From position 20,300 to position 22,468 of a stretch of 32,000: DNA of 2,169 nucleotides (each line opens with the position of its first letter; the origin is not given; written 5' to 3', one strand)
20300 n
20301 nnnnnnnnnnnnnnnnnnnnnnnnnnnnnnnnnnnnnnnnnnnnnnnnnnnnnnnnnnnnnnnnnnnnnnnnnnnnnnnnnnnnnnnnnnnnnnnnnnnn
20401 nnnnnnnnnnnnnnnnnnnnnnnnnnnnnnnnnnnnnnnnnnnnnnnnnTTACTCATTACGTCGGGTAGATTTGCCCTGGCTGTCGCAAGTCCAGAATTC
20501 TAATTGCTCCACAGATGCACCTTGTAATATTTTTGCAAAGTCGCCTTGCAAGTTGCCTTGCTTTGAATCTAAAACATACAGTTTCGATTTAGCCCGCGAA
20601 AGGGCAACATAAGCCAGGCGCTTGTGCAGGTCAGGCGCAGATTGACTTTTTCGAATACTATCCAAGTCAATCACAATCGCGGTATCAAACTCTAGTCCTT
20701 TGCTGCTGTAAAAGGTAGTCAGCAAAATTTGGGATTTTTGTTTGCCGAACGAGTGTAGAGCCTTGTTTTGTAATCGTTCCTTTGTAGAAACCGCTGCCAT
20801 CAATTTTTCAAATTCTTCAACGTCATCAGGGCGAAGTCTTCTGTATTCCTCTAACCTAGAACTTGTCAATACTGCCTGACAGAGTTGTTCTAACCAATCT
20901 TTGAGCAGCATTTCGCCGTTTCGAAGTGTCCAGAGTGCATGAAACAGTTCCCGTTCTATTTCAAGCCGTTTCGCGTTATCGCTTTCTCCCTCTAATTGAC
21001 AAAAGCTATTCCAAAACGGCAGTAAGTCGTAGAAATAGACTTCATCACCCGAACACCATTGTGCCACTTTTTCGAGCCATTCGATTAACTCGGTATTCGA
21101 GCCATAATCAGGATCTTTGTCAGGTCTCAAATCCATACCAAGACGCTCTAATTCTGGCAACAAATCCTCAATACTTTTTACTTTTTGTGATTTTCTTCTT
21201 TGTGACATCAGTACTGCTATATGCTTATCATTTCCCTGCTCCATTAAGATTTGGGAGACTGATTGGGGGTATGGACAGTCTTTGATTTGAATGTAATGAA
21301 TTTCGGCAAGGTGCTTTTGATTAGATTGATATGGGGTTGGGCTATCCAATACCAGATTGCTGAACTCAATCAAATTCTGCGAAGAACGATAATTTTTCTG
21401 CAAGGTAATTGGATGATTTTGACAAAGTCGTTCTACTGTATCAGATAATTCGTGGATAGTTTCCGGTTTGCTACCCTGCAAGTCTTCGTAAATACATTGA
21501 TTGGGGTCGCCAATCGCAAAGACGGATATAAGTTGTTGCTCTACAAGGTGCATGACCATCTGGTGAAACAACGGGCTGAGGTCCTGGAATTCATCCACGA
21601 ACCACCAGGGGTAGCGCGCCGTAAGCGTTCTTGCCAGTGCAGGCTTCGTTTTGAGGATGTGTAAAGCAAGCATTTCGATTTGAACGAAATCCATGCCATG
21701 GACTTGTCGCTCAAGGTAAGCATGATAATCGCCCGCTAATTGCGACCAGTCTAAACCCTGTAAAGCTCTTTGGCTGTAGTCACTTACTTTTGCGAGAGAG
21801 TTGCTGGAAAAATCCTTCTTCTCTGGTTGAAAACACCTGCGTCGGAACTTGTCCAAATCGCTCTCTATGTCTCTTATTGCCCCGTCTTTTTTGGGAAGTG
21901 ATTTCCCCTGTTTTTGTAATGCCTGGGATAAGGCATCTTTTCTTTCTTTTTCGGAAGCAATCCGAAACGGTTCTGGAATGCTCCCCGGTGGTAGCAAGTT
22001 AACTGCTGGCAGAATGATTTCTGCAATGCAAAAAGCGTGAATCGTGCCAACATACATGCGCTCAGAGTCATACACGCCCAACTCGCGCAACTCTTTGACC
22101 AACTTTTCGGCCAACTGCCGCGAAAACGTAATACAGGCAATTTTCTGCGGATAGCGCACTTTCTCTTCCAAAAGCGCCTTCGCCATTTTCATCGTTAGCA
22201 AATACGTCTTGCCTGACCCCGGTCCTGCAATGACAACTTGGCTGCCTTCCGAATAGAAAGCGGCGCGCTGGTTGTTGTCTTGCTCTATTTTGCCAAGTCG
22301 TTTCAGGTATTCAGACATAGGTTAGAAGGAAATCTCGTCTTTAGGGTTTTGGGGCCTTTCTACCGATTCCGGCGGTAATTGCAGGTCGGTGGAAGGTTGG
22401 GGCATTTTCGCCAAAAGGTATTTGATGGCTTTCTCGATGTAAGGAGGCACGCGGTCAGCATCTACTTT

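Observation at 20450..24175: Gabija-like anti-phage pair: OLD-family ATPase-TOPRIM nuclease plus an oversized UvrD-like helicase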

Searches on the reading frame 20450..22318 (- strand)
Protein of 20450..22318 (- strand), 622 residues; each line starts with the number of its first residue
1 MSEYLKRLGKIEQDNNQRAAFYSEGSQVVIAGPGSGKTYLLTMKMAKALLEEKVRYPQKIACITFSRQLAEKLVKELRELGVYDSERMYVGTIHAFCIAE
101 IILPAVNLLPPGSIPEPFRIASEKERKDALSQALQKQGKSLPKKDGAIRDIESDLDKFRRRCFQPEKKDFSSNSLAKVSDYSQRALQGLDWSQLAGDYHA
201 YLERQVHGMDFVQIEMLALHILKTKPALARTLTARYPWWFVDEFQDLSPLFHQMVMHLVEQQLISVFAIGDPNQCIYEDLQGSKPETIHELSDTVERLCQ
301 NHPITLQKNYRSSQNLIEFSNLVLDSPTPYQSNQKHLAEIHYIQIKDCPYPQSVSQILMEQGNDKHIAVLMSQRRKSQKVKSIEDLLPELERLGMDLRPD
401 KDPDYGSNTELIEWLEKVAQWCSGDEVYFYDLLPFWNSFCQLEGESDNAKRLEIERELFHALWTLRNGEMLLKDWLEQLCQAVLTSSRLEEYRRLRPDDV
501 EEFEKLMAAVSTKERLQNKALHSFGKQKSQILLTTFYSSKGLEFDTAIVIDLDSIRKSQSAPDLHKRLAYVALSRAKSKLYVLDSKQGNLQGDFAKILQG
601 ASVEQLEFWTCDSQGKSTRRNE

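Call 6: search_protein_families(library=padloc, proteins=[window:20450-22318:-], max_evalue=0.01)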
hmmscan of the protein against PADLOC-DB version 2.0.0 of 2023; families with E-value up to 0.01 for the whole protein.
window:20450-22318:- (622 aa): 57 families (the best 25 are shown)
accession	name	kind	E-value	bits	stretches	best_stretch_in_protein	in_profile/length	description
PDLC00117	GajB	-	7.7e-115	382.7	1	2-589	5-579/604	UrvD helicase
PDLC00127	GajB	-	1.5e-53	180.3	2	14-335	10-300/594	UrvD helicase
PDLC00122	GajB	-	1.9e-51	173.5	1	12-586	4-474/502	UrvD helicase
PDLC00123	GajB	-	9.9e-44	147.8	3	191-342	134-275/540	UrvD helicase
PDLC00132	GajB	-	2.4e-42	143.4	2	22-323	14-298/625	UrvD helicase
PDLC00119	GajB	-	1.4e-41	141.1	2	29-381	20-353/565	UrvD helicase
PDLC00103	GajB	-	2.9e-40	136.8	1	13-587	17-579/612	UrvD helicase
PDLC03802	RTasHel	-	1.6e-39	134.3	2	13-382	7-332/675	DRT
PDLC00114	GajB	-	2.7e-39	133.3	1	14-325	10-300/635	UrvD helicase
PDLC00130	GajB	-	3e-39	132.8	2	15-333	6-299/589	UrvD helicase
PDLC00133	GajB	-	1.1e-34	118.1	1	14-327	13-293/382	UrvD helicase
PDLC00138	GajB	-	1e-32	111.6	1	15-324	7-304/581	UrvD helicase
PDLC00129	GajB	-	4.9e-32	109.3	1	31-580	32-569/594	UrvD helicase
PDLC00104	GajB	-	8.1e-29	98.8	2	12-380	3-311/574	UrvD helicase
PDLC00107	GajB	-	1e-28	98.3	1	11-383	14-362/587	UrvD helicase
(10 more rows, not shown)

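Call 7: search_protein_families(library=pfam, proteins=[window:20450-22318:-], max_evalue=0.01)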
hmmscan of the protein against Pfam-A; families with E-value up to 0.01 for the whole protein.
window:20450-22318:- (622 aa): 10 families
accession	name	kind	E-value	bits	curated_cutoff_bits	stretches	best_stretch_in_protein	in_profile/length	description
PF00580.27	UvrD-helicase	-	3.2e-36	125.8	23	1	16-294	5-269/271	UvrD/REP helicase N-terminal domain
PF13245.12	AAA_19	-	7.7e-15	55.7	25.1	1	23-278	10-132/134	AAA domain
PF13361.12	UvrD_C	-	2.5e-14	53.9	25.6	1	504-583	261-346/350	UvrD-like helicase C-terminal domain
PF01443.25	Viral_helicase1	-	2e-07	31.5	21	0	520-583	171-227/228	Viral superfamily 1 RNA helicase core domain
PF13538.12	UvrD_C_2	-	3.3e-07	30.5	27.4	1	533-582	4-51/52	UvrD-like helicase C-terminal domain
PF13604.12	AAA_30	-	6.9e-05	23.1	27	0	13-76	6-65/191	AAA domain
PF13087.12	AAA_12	-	0.0003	20.8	27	0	521-583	129-191/195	AAA domain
PF13401.12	AAA_22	-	0.00041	21.1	27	0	24-94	5-76/130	AAA domain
PF00270.35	DEAD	-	0.0018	18.5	26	1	22-83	12-71/167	DEAD/DEAH box helicase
PF13173.12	AAA_14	-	0.0075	16.7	27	0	545-603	61-116/129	AAA domain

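Call 9: search_solved_structures(query=window:20450-22318:-, show_alignments=2)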
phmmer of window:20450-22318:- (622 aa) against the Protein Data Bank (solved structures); distinct sequences matched with E-value up to 0.001: 14.
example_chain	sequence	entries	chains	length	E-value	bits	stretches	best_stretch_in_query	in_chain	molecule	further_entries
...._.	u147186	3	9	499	2.5e-22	82.6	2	216-432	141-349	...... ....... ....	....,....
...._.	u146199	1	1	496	5.3e-22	81.5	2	216-432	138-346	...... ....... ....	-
8j4t_G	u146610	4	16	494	5.9e-22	81.4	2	216-432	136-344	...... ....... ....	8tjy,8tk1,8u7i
8sm3_B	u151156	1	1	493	6.3e-22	81.3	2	216-432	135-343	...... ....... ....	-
1pjr_A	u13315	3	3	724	1.6e-19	73.3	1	15-325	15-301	PCRA | ATP-DEPENDENT HELICASE PCRA | HELICASE PCRA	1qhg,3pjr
2pjr_A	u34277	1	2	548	3.2e-16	62.4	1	15-325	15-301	PROTEIN (HELICASE PCRA)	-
9dci_A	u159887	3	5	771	2e-15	59.8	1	16-324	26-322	ATP-dependent DNA helicase UvrD1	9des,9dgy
1uaa_A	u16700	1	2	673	3.4e-15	59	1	16-341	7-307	PROTEIN (ATP-DEPENDENT DNA HELICASE REP.)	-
3lfu_A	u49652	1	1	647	4.9e-15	58.5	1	16-326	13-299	DNA helicase II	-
2is1_A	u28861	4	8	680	5.9e-15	58.2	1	16-325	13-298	DNA helicase II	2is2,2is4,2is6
4c2u_A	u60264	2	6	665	8e-12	47.9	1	17-328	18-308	DNA HELICASE II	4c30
4c2t_A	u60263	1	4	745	1.2e-11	47.3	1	17-328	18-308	DNA HELICASE II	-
1qhh_A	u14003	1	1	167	5.5e-08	35.2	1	15-99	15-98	PROTEIN (PCRA (SUBUNIT))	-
1qhh_B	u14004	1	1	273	6.4e-06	28.4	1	198-326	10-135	PROTEIN (PCRA (SUBUNIT))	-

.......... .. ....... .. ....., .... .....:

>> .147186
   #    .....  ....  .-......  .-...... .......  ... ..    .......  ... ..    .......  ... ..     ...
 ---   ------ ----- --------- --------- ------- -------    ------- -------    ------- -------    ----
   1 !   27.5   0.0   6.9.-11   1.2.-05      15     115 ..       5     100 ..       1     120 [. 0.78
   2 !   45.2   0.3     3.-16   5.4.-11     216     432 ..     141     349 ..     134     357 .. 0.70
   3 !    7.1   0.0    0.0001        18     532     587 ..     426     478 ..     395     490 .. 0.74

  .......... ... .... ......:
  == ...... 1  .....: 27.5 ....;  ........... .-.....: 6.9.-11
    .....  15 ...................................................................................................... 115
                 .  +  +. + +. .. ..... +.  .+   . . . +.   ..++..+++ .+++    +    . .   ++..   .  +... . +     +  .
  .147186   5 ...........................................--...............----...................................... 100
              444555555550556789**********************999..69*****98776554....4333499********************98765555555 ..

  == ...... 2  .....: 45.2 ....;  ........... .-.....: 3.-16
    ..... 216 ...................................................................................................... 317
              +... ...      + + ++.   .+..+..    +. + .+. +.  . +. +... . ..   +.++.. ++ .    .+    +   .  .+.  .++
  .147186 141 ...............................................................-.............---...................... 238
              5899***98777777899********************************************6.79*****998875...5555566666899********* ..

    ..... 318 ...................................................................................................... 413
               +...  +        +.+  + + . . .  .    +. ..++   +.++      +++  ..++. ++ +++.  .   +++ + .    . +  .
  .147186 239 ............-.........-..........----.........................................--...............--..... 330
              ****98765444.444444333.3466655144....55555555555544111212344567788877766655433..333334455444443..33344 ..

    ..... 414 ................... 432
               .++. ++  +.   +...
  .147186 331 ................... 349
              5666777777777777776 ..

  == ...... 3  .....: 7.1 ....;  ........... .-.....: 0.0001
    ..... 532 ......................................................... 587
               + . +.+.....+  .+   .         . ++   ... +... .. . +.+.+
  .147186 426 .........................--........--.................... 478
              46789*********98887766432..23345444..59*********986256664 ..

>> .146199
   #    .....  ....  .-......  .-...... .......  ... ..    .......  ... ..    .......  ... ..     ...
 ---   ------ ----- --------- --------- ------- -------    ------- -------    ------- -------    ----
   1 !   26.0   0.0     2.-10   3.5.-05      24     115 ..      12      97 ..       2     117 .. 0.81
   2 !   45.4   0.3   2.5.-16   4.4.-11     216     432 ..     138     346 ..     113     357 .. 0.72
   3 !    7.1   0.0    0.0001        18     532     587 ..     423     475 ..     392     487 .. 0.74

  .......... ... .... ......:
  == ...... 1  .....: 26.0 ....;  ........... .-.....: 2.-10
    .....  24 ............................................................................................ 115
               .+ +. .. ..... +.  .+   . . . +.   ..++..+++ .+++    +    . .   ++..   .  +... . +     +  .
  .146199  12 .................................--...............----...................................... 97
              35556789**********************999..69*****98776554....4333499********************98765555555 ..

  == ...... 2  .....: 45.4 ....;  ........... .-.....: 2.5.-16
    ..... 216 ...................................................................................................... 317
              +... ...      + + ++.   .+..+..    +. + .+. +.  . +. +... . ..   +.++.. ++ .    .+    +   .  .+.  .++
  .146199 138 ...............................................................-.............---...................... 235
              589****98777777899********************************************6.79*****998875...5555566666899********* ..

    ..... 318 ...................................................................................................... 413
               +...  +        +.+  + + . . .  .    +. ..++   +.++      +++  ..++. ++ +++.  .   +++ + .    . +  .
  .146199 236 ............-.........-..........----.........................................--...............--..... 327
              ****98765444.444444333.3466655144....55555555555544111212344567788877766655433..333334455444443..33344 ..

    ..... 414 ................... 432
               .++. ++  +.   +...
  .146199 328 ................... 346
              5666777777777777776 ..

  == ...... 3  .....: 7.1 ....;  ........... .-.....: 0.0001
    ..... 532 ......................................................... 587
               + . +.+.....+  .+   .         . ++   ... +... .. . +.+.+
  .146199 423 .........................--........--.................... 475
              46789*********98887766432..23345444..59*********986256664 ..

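Call 37: find_homologous_proteins(query=window:20450-22318:-, max_evalue=1e-10)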
Query window:20450-22318:- (622 aa): 699 proteins with E <= 1e-10 among 8000 candidates; the best 120 are listed.
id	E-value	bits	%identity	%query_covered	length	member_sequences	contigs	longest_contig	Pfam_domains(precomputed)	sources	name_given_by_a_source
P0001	0.0e+0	1408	100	100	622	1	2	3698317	PF13538.13,PF01443.25,PF13361.13,PF13245.13,PF00580.28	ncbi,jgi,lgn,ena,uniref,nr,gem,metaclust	ncbi:superfamily I DNA and RNA helicase [Bellilinea caldifistulae]|uniref:DNA 3'-5' helicase n=1 Tax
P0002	0.0e+0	1233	88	100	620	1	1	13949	PF13538.13,PF01443.25,PF13361.13,PF13245.13,PF00580.28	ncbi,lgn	-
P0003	0.0e+0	1206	87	100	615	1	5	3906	PF13538.13,PF01443.25,PF13361.13,PF13245.13,PF00580.28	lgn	-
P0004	0.0e+0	1073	80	100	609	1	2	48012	PF13538.13,PF01443.25,PF13361.13,PF13245.13,PF00580.28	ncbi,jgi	ncbi:MAG: ATP-dependent helicase [Chloroflexota bacterium]|jgi:superfamily I DNA/RNA helicase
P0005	2.5e-296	1002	74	100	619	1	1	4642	PF13538.13,PF01443.25,PF13361.13,PF13245.13,PF00580.28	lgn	-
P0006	1.0e-286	971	71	100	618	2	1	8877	PF13538.13,PF01443.25,PF13361.13,PF13245.13,PF00580.28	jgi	-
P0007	2.6e-264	897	66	100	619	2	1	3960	PF13538.13,PF01443.25,PF13361.13,PF13245.13,PF00580.28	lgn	-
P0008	7.0e-243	826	62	100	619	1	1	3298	PF13538.13,PF01443.25,PF13361.13,PF13245.13,PF00580.28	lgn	-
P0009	8.7e-242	822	62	100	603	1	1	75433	PF13538.13,PF01443.25,PF13361.13,PF13245.13,PF00580.28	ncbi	-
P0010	9.6e-239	812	60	100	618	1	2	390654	PF13538.13,PF01443.25,PF13361.13,PF13245.13,PF00580.28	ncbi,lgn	-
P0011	5.9e-237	806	62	98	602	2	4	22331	PF13538.13,PF01443.25,PF13361.13,PF13245.13,PF00580.28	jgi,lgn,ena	-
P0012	8.2e-233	793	61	100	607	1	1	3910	PF13538.13,PF13361.13,PF13245.13,PF00580.28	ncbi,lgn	-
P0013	1.7e-222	759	57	100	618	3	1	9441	PF13538.13,PF01443.25,PF13361.13,PF13245.13,PF00580.28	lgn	-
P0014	1.3e-214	732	56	98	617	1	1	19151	PF13538.13,PF01443.25,PF13361.13,PF13245.13,PF00580.28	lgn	-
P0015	4.4e-209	714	57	97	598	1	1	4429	PF13538.13,PF01443.25,PF13361.13,PF13245.13,PF00580.28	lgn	-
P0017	2.5e-199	682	54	98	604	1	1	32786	PF13538.13,PF01443.25,PF13361.13,PF13245.13,PF00580.28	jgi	jgi:superfamily I DNA/RNA helicase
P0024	4.9e-176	605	49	99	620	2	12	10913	PF13538.13,PF01443.25,PF13361.13,PF13245.13,PF00580.28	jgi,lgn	-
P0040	1.4e-113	399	39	95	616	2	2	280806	PF13538.13,PF13604.13,PF13361.13,PF13245.13,PF00580.28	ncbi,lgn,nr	ncbi:MAG: ATP-dependent helicase [Ardenticatenaceae bacterium]|nr:ATP-dependent helicase [Ardenticat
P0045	7.6e-112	393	38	99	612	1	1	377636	PF13538.13,PF01443.25,PF13361.13,PF13245.13,PF00580.28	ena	-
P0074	6.9e-41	159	28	92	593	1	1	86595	PF13538.13,PF13361.13,PF13245.13,PF00580.28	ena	-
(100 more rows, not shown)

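Call 40: find_encoding_contigs(protein=P0017, flank=8000, max_places=2)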
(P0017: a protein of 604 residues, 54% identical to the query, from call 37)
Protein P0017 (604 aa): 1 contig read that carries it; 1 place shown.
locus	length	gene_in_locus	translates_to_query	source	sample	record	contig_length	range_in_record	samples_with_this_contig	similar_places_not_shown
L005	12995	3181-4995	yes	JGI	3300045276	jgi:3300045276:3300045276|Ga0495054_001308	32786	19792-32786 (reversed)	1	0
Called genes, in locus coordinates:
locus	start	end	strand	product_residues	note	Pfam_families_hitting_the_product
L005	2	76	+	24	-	?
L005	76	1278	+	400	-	PF01420:Methylase_S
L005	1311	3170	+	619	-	PF02463:SMC_N, PF11398:DUF2813, PF13175:AAA_15, PF13476:AAA_23 (weak), PF13304:AAA_21, PF13175:AAA_15, PF20469:OLD-like_TOPRIM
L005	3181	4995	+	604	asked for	PF00580:UvrD-helicase, PF13245:AAA_19, PF01443:Viral_helicase1 (faint), PF13361:UvrD_C, PF13538:UvrD_C_2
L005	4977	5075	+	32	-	-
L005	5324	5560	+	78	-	PF01661:Macro (weak)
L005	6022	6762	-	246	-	PF01925:TauE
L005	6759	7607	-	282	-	-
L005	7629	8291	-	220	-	PF02663:FmdE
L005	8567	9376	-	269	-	-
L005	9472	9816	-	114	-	PF00034:Cytochrom_C, PF13442:Cytochrome_CBB3 (weak)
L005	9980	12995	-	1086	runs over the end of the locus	PF10518:TAT_signal (faint), PF04879:Molybdop_Fe4S4 (faint), PF00384:Molybdopterin, PF01568:Molydop_binding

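Call 41: find_encoding_contigs(protein=P0009, flank=8000, max_places=2)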
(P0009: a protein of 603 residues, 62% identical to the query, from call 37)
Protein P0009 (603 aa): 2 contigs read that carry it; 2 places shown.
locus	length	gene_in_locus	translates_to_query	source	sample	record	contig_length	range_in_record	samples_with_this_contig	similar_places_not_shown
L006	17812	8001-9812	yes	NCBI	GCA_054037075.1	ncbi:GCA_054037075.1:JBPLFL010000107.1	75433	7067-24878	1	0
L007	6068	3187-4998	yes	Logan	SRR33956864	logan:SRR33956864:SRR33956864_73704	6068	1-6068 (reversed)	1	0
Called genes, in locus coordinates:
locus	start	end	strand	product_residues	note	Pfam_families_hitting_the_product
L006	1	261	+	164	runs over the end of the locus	PF14367:DUF4411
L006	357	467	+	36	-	-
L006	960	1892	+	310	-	PF01420:Methylase_S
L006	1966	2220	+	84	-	PF18993:Rv0078B (weak)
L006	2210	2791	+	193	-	-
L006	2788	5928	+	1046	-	PF04313:HSDR_N, PF04851:ResIII, PF18766:SWI2_SNF2, PF22679:T1R_D3-like, PF11867:T1RH-like_C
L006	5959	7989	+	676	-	PF02463:SMC_N (faint), PF11398:DUF2813 (weak), PF13175:AAA_15, PF13476:AAA_23 (weak), PF13304:AAA_21, PF13175:AAA_15, PF20469:OLD-like_TOPRIM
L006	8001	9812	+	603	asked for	PF00580:UvrD-helicase, PF13245:AAA_19, PF01443:Viral_helicase1 (faint), PF13361:UvrD_C, PF13538:UvrD_C_2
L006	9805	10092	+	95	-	-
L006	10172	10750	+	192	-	PF02517:Rce1-like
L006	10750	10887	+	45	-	-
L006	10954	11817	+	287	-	-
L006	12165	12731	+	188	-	-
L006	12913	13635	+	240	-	PF04471:Mrr_cat, PF13156:Mrr_cat_2 (weak), PF22722:NA-iREase1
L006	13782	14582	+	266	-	PF13650:Asp_protease_2, PF13975:gag-asp_proteas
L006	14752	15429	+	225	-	PF13340:DUF4096, PF01609:DDE_Tnp_1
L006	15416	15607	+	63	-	-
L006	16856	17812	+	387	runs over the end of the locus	PF00072:Response_reg, PF00512:HisKA, PF02518:HATPase_c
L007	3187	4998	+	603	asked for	PF00580:UvrD-helicase, PF13245:AAA_19, PF01443:Viral_helicase1 (faint), PF13361:UvrD_C, PF13538:UvrD_C_2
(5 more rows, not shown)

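Call 43: find_encoding_contigs(protein=P0040, flank=8000, max_places=1)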
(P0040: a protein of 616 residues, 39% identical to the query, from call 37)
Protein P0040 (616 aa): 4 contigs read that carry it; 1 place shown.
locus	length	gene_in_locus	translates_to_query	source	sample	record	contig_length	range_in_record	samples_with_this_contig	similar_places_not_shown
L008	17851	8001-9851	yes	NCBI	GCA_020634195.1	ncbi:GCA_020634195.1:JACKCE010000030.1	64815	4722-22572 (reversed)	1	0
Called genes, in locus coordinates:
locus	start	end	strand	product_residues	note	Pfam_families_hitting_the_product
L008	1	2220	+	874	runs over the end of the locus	PF19960:EAD7, PF13414:TPR_11 (faint), PF13431:TPR_17 (faint)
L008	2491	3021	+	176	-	PF12840:HTH_20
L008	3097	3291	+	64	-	PF13396:PLDc_N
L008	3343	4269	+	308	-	PF00005:ABC_tran, PF13304:AAA_21 (weak), PF13732:DrrA1-3_C (weak)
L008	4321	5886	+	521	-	PF10086:YhfC, PF12679:ABC2_membrane_2, PF12698:ABC2_membrane_3, PF10920:DUF2705 (weak)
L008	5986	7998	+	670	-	PF02463:SMC_N (weak), PF11398:DUF2813, PF13175:AAA_15, PF13476:AAA_23, PF13304:AAA_21, PF13175:AAA_15, PF20469:OLD-like_TOPRIM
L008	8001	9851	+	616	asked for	PF00580:UvrD-helicase, PF13245:AAA_19, PF13604:AAA_30 (faint), PF13361:UvrD_C, PF13538:UvrD_C_2 (weak)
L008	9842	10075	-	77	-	-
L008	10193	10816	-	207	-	-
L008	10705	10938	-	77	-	PF13808:DDE_Tnp_1_assoc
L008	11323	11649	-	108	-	PF00872:Transposase_mut (weak)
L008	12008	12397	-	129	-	PF00872:Transposase_mut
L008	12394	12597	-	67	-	-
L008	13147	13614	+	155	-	PF10067:DUF2306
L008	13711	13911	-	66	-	-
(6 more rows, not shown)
